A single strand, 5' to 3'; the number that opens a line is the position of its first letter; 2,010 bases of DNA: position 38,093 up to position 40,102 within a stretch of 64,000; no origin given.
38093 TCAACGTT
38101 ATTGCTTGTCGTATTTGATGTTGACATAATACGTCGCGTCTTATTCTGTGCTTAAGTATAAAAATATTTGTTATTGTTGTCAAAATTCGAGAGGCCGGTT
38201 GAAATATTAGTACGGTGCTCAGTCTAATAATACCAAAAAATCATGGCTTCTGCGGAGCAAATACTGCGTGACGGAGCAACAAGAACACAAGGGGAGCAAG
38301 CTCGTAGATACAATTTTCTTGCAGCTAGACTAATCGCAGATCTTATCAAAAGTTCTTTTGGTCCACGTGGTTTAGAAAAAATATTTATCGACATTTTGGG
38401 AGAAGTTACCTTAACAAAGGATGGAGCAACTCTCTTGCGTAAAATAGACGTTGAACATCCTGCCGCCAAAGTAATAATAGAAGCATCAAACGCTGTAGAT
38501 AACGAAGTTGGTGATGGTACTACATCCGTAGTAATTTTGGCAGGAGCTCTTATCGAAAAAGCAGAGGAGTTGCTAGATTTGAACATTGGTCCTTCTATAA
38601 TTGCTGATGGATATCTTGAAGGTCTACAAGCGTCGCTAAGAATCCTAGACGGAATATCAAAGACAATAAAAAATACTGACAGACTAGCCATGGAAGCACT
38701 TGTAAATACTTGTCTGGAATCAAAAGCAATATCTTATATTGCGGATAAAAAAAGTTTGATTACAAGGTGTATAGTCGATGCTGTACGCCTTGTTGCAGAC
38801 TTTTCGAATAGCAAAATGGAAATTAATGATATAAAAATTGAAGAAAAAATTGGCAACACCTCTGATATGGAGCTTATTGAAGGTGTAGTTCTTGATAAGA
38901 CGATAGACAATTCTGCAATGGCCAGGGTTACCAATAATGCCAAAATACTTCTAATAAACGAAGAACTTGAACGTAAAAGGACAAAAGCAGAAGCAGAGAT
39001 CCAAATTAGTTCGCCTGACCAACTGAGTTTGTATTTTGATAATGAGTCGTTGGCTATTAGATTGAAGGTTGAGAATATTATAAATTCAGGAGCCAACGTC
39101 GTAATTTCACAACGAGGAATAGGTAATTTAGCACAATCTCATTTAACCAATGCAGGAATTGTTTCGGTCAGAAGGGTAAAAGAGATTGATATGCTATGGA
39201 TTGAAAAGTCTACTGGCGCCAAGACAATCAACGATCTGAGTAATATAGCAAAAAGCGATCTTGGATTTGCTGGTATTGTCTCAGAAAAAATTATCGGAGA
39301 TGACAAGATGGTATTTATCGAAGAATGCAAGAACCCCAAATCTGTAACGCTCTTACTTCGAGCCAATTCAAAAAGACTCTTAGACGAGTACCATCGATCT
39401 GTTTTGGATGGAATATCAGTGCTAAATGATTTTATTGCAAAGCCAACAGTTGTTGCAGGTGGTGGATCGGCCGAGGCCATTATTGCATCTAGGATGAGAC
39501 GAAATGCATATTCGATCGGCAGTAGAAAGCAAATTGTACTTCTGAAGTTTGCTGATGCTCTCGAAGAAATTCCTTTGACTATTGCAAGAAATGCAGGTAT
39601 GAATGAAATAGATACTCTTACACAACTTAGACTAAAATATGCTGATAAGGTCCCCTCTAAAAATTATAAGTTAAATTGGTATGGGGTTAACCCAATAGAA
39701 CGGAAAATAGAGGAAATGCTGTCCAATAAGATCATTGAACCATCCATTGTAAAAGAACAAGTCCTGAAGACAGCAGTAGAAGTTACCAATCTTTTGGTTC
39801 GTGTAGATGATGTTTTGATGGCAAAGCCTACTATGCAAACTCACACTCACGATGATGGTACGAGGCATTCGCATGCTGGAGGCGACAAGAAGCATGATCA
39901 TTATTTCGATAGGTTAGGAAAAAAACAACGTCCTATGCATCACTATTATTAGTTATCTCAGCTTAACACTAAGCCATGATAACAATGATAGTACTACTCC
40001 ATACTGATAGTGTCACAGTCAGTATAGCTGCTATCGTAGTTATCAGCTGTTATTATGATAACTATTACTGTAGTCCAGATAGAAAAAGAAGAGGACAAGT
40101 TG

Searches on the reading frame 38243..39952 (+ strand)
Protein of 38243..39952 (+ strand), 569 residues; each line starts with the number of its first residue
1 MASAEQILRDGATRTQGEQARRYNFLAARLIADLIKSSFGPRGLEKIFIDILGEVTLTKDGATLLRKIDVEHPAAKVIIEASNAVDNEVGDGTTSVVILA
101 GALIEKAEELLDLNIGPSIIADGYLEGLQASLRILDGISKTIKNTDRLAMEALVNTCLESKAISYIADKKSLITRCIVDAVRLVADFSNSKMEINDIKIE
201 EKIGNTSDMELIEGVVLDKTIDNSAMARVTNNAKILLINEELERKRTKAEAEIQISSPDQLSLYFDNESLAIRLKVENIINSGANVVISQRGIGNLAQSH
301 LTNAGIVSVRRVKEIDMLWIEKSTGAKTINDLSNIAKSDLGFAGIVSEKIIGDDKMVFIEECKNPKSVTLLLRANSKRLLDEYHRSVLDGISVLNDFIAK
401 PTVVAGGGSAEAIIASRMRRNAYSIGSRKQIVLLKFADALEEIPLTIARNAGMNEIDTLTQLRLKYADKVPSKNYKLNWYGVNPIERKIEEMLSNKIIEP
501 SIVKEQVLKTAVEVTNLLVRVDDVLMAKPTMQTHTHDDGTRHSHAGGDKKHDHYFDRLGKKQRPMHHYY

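Call 52: search_protein_families(library=pfam, proteins=[window:38243-39952:+], max_evalue=0.001)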
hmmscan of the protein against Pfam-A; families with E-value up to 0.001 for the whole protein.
window:38243-39952:+ (569 aa): 1 family
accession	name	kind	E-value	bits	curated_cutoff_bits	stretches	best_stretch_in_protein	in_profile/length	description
PF00118.29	Cpn60_TCP1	-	5.8e-136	454.5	34.3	1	31-529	1-490/490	TCP-1/cpn60 chaperonin family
